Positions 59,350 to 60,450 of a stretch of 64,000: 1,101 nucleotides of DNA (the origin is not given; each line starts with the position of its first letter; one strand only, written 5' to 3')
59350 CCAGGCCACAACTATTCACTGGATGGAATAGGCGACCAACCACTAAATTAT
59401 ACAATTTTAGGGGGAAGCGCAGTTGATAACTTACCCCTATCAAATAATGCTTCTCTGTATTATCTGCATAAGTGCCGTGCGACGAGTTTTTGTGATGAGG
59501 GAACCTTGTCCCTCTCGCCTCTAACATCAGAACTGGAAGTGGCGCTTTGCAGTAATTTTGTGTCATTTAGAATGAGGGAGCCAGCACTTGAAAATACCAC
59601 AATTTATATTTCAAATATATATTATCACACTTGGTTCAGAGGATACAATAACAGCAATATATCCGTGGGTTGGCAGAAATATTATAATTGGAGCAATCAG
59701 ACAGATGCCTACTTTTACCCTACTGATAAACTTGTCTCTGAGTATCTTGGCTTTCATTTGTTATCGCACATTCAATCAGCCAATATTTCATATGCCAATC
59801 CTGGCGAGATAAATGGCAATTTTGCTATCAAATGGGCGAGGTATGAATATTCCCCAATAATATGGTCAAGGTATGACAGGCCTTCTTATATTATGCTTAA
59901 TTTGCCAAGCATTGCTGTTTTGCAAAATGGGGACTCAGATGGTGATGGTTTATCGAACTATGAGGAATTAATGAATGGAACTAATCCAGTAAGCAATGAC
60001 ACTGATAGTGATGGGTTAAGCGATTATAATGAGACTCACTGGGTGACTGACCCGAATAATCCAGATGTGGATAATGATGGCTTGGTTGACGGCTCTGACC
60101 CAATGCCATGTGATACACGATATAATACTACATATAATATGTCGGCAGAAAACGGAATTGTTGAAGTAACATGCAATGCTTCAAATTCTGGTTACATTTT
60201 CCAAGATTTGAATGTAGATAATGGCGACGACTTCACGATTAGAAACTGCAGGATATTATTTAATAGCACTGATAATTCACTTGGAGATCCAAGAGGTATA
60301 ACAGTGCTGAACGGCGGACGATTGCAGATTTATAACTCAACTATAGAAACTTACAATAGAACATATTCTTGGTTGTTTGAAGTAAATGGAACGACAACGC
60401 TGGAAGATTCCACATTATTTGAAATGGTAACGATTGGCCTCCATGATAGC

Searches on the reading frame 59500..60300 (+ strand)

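Call 63: search_protein_families(library=pfam, proteins=[window:59500-60300:+], max_evalue=1)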
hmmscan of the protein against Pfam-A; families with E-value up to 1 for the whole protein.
window:59500-60300:+ (267 aa): 1 family
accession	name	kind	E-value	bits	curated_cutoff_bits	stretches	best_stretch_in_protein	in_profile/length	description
PF18884.5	TSP3_bac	-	7.7e-07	29.3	25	1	145-163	1-19/22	Bacterial TSP3 repeat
